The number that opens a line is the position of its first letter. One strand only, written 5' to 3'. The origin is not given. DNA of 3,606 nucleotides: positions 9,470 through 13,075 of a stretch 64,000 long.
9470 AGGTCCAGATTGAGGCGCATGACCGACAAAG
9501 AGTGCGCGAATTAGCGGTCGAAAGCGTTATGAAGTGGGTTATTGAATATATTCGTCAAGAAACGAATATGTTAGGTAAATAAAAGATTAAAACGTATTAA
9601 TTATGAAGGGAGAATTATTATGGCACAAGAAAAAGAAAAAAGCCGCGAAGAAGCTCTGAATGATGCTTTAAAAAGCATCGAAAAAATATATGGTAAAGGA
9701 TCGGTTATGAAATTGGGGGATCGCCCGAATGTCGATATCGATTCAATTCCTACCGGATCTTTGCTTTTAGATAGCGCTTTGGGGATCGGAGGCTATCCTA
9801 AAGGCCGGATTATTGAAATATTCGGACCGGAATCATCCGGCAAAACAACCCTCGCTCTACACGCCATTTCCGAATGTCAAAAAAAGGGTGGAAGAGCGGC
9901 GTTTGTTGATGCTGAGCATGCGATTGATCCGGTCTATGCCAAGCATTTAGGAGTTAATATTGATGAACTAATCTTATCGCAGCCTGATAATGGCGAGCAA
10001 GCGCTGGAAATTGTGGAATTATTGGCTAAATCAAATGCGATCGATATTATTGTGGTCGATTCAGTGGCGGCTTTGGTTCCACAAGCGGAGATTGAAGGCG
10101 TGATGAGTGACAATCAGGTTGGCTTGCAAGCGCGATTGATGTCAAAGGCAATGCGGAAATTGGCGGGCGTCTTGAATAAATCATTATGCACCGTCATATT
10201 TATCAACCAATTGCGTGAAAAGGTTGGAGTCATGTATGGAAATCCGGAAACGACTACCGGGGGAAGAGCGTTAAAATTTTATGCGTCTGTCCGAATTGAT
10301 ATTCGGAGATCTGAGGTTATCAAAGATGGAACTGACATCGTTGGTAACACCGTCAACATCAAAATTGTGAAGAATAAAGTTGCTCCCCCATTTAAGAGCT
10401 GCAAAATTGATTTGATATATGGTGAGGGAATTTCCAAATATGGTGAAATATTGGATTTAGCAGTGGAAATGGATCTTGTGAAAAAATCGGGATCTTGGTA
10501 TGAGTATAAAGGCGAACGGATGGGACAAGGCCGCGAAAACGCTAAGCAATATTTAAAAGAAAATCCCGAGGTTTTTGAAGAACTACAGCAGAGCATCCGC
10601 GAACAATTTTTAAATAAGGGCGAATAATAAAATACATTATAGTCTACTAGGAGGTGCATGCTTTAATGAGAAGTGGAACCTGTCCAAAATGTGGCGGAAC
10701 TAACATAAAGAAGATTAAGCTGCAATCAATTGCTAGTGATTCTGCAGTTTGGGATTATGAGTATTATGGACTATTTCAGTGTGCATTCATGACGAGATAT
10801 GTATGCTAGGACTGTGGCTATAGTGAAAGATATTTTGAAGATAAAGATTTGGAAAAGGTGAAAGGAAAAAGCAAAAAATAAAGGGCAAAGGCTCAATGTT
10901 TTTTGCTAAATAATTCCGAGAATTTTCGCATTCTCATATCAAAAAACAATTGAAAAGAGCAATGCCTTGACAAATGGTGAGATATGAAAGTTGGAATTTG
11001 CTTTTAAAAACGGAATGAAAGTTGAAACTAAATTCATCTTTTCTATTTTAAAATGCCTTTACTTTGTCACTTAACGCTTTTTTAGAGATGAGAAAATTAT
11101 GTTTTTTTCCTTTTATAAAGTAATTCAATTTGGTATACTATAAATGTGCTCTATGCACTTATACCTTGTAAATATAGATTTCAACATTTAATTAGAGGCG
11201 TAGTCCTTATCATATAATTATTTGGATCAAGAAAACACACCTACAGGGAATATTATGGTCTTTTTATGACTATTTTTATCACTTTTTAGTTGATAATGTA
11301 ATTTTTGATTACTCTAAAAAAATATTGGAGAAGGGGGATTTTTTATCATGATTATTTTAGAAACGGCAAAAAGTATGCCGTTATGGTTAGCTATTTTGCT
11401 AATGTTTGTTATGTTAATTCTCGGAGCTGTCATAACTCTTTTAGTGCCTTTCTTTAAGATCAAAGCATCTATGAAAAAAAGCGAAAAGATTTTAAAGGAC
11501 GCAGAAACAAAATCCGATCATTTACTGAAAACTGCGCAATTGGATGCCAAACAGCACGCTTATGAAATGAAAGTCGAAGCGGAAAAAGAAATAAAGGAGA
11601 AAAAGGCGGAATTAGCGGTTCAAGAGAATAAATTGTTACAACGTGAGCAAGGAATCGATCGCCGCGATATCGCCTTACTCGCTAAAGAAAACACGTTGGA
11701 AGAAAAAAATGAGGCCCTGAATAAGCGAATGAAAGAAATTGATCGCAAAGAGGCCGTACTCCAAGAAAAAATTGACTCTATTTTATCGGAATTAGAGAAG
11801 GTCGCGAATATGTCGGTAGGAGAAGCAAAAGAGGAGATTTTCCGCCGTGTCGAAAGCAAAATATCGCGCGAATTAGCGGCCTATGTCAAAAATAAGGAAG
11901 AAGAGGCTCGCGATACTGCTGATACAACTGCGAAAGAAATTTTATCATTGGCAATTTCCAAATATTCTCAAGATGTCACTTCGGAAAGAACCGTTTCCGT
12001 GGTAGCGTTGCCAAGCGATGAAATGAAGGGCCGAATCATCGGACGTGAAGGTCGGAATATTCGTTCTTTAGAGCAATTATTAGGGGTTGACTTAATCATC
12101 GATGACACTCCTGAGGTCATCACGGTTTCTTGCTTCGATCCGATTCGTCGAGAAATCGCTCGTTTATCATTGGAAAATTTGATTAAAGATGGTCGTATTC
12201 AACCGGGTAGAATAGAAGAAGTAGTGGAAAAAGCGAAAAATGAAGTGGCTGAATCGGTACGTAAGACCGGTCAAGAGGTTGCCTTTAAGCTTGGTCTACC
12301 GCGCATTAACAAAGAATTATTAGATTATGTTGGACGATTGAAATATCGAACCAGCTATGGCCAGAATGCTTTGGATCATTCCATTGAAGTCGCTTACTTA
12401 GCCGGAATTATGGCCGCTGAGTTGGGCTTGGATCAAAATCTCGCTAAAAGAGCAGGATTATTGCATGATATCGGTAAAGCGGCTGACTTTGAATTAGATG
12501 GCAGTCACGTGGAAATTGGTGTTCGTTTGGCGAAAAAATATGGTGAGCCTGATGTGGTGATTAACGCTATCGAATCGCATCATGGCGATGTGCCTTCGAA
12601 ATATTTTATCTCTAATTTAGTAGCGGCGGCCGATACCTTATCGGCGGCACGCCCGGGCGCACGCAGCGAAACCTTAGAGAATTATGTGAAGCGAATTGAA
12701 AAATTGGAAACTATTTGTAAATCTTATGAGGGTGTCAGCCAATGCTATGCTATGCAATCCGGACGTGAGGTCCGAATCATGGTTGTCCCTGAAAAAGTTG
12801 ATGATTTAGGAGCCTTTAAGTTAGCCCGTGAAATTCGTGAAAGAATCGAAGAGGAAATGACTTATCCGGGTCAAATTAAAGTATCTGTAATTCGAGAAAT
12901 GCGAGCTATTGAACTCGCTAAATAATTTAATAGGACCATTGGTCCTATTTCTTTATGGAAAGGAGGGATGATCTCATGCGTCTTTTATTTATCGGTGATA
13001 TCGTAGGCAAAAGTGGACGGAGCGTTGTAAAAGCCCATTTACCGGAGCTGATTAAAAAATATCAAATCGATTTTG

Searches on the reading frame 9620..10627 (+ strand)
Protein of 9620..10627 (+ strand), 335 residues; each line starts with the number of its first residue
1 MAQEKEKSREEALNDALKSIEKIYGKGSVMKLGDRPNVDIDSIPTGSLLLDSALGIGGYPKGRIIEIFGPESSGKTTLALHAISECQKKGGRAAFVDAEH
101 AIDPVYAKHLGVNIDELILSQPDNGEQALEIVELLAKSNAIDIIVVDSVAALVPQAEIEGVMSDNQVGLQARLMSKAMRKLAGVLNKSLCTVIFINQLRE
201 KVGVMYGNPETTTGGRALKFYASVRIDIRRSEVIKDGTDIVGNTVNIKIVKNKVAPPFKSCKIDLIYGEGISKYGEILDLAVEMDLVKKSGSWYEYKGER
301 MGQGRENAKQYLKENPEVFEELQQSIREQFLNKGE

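Call 25: search_protein_families(library=pfam, proteins=[window:9620-10627:+], max_evalue=0.01)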
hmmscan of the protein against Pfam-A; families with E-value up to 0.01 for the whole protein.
window:9620-10627:+ (335 aa): 8 families
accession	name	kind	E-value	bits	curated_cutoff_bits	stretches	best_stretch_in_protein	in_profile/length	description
PF00154.27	RecA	-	2.1e-137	457.2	27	1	12-272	2-262/262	recA bacterial DNA recombination protein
PF21096.2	RecA_C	-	5.8e-28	97.2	27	1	275-330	1-56/57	RecA C-terminal domain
PF06745.19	ATPase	-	1.2e-09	38.4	26.6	1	44-201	2-167/231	KaiC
PF08423.17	Rad51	-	3.9e-08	33.3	22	1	42-231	7-212/244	Rad51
PF13479.12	AAA_24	-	3e-06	27.7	27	1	65-156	5-80/195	AAA domain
PF01637.24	ATPase_2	-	1.2e-05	25.7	33.2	1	63-156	21-85/225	ATPase domain predominantly from Archaea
PF13481.12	AAA_25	-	0.0044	17.1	27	0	59-92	30-61/195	AAA domain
PF00004.35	AAA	-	0.0083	17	21.2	0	67-186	3-97/131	ATPase family associated with various cellular activities (AAA)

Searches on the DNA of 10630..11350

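Call 77: search_rna_families(source=window, start=10630, end=11350, threshold=evalue, max_evalue=1)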
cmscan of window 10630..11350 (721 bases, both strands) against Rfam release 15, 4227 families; matches with E-value up to 1: 1.
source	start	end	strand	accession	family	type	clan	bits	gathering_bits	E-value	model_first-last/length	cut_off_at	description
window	10870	11003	-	RF02377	SurA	Gene; sRNA;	-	19.6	100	0.0055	1-279/279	no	SurA sRNA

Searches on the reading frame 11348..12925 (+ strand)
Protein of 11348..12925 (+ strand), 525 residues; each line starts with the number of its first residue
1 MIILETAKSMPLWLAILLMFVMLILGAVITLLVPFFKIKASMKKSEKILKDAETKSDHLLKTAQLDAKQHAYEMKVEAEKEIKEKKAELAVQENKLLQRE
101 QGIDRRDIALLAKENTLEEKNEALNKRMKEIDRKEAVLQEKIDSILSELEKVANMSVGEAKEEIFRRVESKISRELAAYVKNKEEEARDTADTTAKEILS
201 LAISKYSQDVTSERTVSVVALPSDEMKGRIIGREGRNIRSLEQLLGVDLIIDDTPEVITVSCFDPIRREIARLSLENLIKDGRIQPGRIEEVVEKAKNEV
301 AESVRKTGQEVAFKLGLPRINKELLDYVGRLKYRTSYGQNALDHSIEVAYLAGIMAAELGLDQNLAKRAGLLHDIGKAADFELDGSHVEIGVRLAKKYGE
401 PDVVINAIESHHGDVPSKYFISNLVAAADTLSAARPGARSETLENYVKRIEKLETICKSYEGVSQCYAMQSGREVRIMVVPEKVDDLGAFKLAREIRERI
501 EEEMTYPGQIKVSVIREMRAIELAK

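Call 12: find_related_loci(query=window:11348-12925:+, collection=genome_contigs, flank=3000)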
Query window:11348-12925:+ (525 aa) in genome_contigs; peptide patterns used: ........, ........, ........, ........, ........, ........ (x = any residue, [..] = any of these).
598 stretches matched a pattern (row limit reached: there are more); 213 encode a relative of the query (tblastn E <= 1e-3); the best 80 are kept; 80 distinct loci.
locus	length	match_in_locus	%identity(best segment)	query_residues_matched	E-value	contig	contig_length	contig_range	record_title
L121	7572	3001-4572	86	1-525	0e+0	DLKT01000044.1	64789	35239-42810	MAG TPA_asm: Bacillales bacterium UBA7581 UBA7581_contig_630, whole genome shotgun sequence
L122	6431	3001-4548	75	6-525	0e+0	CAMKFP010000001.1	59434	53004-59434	MAG: uncultured Bacillales bacterium isolate SRR12081297_bin.41_metaWRAP_v1.3_MAG genome assembly, contig: ERZ12289777.5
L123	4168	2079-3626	74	10-525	0e+0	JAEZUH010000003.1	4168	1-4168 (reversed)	MAG: Bacillota bacterium isolate OH_PDB_81 k127_800589, whole genome shotgun sequence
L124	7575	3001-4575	76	1-525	0e+0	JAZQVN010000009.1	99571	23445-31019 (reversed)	MAG: Bacilli bacterium isolate T1900045170_TC20190164.MAGScoT_cleanbin_000006 SGB_5178_k141_9868, whole genome shotgun s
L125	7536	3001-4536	74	14-525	0e+0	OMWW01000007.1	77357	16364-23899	uncultured Erysipelotrichaceae bacterium isolate RUG042 genome assembly, contig: scaffold_82, whole genome shotgun seque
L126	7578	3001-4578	73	1-525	0e+0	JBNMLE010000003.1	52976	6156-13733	MAG: Bacilli bacterium isolate CM_BacUBA1308.25 k141_428356_length_52976_cov_13.4875, whole genome shotgun sequence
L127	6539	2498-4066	74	1-525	0e+0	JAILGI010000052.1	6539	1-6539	MAG: Bacilli bacterium isolate RUI094 k141_134953_flag=0_multi=40.3654_len=6539, whole genome shotgun sequence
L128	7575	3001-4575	73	5-525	0e+0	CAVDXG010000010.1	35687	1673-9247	Coriobacteriaceae bacterium isolate H07668-L1_cleanbin_000021 genome assembly, contig: Spades_H07668-L1_contig_404, whol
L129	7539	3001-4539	75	12-525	0e+0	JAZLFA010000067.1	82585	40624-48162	MAG: Bacilli bacterium isolate T1900045006_TA20190068.MAGScoT_cleanbin_000031 SGB_4365_k141_1569424, whole genome shotgu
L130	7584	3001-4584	72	1-525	0e+0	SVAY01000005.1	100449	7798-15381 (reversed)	MAG: Erysipelotrichaceae bacterium isolate SIG214 NODE_66_length_100449_cov_321.394004, whole genome shotgun sequence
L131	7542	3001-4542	72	13-525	0e+0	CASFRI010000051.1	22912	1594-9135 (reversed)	uncultured bacterium isolate SI.B22.metabat-bins.159 genome assembly, contig: SI.B22.metabat-bins.159.fa_k141_384856, wh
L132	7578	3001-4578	72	3-525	0e+0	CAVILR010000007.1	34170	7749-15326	Lachnospiraceae bacterium isolate H07676-L1_cleanbin_000045 genome assembly, contig: Spades_H07676-L1_contig_912, whole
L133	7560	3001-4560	72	6-525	0e+0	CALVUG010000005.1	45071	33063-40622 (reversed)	MAG: uncultured Bacilli bacterium isolate BRZ_QL__bin68 genome assembly, contig: BRZ_QL__NODE_688_length_45071_cov_13.40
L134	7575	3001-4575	70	1-525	0e+0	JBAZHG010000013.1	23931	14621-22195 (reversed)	MAG: Bacilli bacterium isolate SO_2017_LW3_65 NODE_5380_length_23931_cov_1.559948_LW162_2017, whole genome shotgun seque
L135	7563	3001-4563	72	9-525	0e+0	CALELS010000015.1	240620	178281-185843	MAG TPA_asm: uncultured Bacillales bacterium isolate ERR833052_bin.36_CONCOCT_v1.1_MAG genome assembly, contig: ERZ80949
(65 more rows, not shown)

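Call 19: find_encoding_contigs(protein=window:11348-12925:+, flank=3000, max_places=10)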
Protein window:11348-12925:+ (525 aa): no gene with exactly this product is on record in the collection.

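Call 20: find_homologous_proteins(query=window:11348-12925:+, max_evalue=1e-100)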
Query window:11348-12925:+ (525 aa): 7995 proteins with E <= 1e-100 among 8000 candidates; the best 120 are listed.
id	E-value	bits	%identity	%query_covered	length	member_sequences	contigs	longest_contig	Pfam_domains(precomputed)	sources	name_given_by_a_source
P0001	0.0e+0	1045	94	100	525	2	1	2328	PF08668.19,PF00013.36,PF12072.14,PF01966.29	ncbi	-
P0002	5.3e-297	1003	90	100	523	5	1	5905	PF08668.19,PF00013.36,PF12072.14,PF01966.29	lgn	-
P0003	1.7e-287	972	88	98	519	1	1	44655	PF08668.19,PF00013.36,PF12072.14,PF01966.29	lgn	-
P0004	2.5e-287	971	88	98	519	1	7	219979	PF08668.19,PF00013.36,PF12072.14,PF01966.29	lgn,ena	-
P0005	3.2e-287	971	88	98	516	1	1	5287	PF08668.19,PF00013.36,PF12072.14,PF01966.29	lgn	-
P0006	4.5e-286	967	88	98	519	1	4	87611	PF08668.19,PF00013.36,PF12072.14,PF01966.29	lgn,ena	-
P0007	8.5e-286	966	88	98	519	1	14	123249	PF08668.19,PF00013.36,PF12072.14,PF01966.29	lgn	-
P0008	1.2e-285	966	87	98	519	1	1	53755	PF08668.19,PF00013.36,PF12072.14,PF01966.29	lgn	-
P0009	7.2e-284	960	87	98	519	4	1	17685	PF08668.19,PF00013.36,PF12072.14,PF01966.29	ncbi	-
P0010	1.3e-281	952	86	100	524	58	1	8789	PF08668.19,PF00013.36,PF12072.14,PF01966.29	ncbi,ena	-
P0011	1.7e-274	929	87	95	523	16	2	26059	PF08668.19,PF00013.36,PF12072.14,PF01966.29,PF22891.3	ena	-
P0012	1.5e-264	896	80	98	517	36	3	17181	PF08668.19,PF00013.36,PF12072.14,PF01966.29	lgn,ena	-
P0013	2.9e-260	882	80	98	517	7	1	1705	PF08668.19,PF00013.36,PF12072.14,PF01966.29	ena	-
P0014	1.1e-256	870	80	98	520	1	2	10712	PF08668.19,PF00013.36,PF12072.14,PF01966.29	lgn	-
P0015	2.0e-255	866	79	94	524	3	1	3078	PF08668.19,PF00013.36,PF12072.14,PF01966.29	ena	-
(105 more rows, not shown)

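Call 21: find_encoding_contigs(protein=P0001, flank=3000, max_places=3)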
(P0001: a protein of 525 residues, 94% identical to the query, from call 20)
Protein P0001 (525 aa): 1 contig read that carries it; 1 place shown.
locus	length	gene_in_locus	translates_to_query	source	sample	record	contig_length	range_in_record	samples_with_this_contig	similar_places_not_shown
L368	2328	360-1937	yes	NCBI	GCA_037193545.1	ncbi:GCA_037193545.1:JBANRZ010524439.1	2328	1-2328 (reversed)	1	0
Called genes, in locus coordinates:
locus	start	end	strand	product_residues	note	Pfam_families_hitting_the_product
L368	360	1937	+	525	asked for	PF12072:RNase_Y_N, PF08668:HDOD (faint), PF00013:KH_1 (weak), PF01966:HD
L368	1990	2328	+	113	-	?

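Call 22: find_encoding_contigs(protein=P0002, flank=4000, max_places=3)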
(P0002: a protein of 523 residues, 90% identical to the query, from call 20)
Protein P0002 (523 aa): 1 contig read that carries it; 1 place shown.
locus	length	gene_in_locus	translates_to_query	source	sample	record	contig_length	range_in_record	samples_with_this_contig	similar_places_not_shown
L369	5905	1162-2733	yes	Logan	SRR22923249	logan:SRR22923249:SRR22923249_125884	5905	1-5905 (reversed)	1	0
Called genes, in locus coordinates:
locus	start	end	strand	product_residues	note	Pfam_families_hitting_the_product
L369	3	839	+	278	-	?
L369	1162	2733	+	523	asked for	PF12072:RNase_Y_N, PF00013:KH_1 (weak), PF01966:HD, PF08668:HDOD (faint)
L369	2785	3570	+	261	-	PF00149:Metallophos, PF13277:YmdB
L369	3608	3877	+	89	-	PF04232:SpoVS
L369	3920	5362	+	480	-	PF00919:UPF0004, PF04055:Radical_SAM, PF01938:TRAM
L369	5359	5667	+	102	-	-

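Call 23: find_encoding_contigs(protein=P0004, flank=10000, max_places=4)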
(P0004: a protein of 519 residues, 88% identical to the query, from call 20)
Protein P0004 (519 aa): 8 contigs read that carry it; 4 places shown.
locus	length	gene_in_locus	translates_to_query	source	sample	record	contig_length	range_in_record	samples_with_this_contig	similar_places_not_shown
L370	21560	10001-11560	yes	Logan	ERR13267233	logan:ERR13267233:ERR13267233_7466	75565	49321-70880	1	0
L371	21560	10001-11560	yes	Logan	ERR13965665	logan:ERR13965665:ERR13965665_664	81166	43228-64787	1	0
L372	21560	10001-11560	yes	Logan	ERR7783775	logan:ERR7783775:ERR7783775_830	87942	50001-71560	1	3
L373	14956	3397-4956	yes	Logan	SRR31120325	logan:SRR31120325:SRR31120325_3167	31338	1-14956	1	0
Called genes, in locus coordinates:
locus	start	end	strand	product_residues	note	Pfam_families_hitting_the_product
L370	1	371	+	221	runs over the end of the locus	PF01113:DapB_N, PF05173:DapB_C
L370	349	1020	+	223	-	PF01743:PolyA_pol, PF12627:PolyA_pol_RNAbd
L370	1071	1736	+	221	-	PF21984:DnaD_N, PF07261:DnaB_2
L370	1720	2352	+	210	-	PF00730:HhH-GPD, PF00633:HHH (faint)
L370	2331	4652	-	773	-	PF00912:Transgly, PF00905:Transpeptidase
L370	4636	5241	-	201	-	PF03838:RecU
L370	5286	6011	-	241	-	PF00929:RNase_T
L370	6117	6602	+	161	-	-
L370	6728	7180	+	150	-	PF05103:DivIVA (weak)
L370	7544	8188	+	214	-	PF01066:CDP-OH_P_transf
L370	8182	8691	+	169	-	PF02464:CinA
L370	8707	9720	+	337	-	PF00154:RecA_N, PF06745:ATPase, PF08423:Rad51, PF13479:AAA_24 (weak), PF21096:RecA_C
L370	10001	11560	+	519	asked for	PF12072:RNase_Y_N, PF00013:KH_1 (weak), PF01966:HD, PF08668:HDOD (faint)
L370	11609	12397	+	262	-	PF00149:Metallophos, PF13277:YmdB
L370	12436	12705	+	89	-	PF04232:SpoVS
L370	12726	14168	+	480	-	PF00919:UPF0004, PF04055:Radical_SAM, PF01938:TRAM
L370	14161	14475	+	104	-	PF06133:Com_YlbF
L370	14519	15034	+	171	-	PF10628:CotE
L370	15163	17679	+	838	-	PF01624:MutS_I, PF05188:MutS_II, PF05192:MutS_III, PF05190:MutS_IV, PF00488:MutS_V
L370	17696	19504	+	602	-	PF02518:HATPase_c, PF13589:HATPase_c_3, PF01119:DNA_mis_repair, PF08676:MutL_C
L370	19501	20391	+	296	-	PF01745:IPT (weak), PF01715:IPPT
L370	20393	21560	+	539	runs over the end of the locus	PF01268:FTHFS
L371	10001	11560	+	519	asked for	PF12072:RNase_Y_N, PF00013:KH_1 (weak), PF01966:HD, PF08668:HDOD (faint)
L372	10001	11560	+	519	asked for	PF12072:RNase_Y_N, PF00013:KH_1 (weak), PF01966:HD, PF08668:HDOD (faint)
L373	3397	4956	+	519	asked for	PF12072:RNase_Y_N, PF00013:KH_1 (weak), PF01966:HD, PF08668:HDOD (faint)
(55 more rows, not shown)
